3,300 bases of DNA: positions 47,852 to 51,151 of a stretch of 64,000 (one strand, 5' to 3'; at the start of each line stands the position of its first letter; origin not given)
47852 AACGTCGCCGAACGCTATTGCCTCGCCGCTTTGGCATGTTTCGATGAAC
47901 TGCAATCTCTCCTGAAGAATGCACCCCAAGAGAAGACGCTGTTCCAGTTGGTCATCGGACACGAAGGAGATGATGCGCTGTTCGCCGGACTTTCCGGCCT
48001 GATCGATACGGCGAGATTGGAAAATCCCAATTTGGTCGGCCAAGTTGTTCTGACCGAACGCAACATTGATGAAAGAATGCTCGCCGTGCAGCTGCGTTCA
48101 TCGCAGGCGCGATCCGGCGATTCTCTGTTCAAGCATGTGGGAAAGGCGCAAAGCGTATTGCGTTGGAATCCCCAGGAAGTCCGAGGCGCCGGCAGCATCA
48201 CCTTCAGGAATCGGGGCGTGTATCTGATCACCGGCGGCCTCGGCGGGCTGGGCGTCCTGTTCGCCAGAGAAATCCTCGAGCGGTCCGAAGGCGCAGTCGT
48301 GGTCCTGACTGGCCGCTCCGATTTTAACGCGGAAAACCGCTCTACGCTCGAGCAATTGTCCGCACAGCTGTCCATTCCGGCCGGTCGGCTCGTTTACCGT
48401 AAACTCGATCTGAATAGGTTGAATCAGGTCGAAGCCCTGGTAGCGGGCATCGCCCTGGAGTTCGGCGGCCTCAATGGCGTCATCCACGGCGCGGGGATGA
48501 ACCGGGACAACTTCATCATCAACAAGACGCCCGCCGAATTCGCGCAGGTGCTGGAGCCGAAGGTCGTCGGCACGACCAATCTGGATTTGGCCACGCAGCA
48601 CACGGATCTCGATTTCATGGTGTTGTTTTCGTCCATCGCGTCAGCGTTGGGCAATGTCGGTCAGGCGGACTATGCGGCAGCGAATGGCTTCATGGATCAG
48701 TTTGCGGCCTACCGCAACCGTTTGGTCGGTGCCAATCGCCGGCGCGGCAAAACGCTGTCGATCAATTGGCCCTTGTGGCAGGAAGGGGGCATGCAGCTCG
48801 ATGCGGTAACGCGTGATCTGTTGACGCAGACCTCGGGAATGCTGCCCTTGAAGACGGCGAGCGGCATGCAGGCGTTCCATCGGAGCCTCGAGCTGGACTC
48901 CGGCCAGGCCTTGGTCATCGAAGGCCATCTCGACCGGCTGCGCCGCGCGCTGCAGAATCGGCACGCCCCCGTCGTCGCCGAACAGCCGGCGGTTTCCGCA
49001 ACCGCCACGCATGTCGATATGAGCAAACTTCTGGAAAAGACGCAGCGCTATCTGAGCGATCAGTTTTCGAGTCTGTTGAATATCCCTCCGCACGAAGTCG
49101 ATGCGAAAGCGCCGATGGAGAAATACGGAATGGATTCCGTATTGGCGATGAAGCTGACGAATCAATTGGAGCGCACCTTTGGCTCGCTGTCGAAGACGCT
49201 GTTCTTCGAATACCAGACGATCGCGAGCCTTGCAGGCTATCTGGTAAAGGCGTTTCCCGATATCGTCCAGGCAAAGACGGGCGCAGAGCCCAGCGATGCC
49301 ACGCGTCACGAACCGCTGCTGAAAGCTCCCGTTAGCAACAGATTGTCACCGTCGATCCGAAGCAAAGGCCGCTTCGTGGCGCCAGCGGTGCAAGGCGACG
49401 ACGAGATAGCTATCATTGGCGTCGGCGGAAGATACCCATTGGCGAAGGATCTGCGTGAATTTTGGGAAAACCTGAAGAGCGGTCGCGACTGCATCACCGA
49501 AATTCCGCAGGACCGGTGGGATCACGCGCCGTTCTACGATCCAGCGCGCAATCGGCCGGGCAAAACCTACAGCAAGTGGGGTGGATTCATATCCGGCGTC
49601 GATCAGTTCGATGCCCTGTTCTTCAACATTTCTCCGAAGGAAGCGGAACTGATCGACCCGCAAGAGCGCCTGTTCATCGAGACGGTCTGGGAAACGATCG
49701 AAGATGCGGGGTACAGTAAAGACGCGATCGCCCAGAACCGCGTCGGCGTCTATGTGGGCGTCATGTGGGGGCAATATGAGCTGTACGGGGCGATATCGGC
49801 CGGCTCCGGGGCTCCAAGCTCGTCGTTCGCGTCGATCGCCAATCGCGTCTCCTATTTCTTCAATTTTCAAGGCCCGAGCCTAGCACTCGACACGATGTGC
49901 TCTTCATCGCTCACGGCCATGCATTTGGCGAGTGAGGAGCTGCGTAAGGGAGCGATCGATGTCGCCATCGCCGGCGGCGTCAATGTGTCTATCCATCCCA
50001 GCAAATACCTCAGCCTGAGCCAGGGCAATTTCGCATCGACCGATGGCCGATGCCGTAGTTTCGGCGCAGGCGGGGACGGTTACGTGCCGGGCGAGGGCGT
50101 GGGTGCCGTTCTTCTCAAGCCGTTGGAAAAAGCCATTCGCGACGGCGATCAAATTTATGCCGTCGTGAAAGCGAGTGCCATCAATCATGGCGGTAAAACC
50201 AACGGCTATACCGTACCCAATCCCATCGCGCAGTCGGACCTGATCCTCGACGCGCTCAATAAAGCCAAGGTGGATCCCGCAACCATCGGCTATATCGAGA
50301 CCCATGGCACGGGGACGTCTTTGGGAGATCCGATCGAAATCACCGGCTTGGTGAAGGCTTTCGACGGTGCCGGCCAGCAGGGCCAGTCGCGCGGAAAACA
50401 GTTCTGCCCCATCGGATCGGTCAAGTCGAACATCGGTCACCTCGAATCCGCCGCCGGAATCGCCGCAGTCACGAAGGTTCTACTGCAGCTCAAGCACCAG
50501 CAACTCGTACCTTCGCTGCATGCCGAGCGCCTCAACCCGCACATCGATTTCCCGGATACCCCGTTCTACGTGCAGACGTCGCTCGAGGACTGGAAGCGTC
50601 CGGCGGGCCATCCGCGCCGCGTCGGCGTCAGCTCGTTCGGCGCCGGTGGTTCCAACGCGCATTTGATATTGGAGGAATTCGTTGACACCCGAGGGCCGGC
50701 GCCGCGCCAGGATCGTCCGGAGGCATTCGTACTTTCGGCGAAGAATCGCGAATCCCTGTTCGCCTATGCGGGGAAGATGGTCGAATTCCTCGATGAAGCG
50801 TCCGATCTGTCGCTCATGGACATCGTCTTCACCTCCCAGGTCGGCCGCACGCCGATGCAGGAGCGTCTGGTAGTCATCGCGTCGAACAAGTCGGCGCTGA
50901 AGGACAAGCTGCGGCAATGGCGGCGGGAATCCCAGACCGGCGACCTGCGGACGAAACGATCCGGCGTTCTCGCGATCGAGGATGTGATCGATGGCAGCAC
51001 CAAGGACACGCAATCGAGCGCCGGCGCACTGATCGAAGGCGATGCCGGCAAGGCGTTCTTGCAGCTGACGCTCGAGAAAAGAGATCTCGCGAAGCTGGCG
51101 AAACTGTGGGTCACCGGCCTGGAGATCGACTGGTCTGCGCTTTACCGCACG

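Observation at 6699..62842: Orphan ~56-kb trans-AT PKS cluster: 10 KS modules, pure polyketide, three beta-branches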

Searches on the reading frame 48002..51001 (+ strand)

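Call 6: search_protein_families(library=pfam, proteins=[window:48002-51001:+], max_evalue=0.00001)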
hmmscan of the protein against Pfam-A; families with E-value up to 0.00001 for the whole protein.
window:48002-51001:+ (1000 aa): 9 families
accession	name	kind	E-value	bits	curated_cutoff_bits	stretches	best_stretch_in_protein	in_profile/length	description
PF00109.32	ketoacyl-synt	-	1.7e-89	300.2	20.8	1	467-711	2-252/252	Beta-ketoacyl synthase, N-terminal domain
PF08659.16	KR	-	2e-45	155.3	22.6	1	72-261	1-180/180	KR domain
PF02801.28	Ketoacyl-synt_C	-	5.6e-40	136.5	20.8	1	719-841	1-118/119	Beta-ketoacyl synthase, C-terminal domain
PF22336.2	RhiE-like_linker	-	4.9e-15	55.7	27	1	910-974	1-64/67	RhiE-like, KS-MAT linker domain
PF00550.31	PP-binding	-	1.6e-14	54.3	20.8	1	350-414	2-67/67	Phosphopantetheine attachment site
PF22621.2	CurL-like_PKS_C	-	1.7e-14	53.9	27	1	909-970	3-64/64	CurL-like, PKS C-terminal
PF16197.11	KAsynt_C_assoc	-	2.4e-14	54.1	33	1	845-952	2-106/111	Ketoacyl-synthetase C-terminal extension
PF00106.31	adh_short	-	2.3e-12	47.2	26.6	1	74-235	3-160/195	short chain dehydrogenase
PF13561.12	adh_short_C2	-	3.8e-07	30.3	27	1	95-227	18-146/236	Enoyl-(Acyl carrier protein) reductase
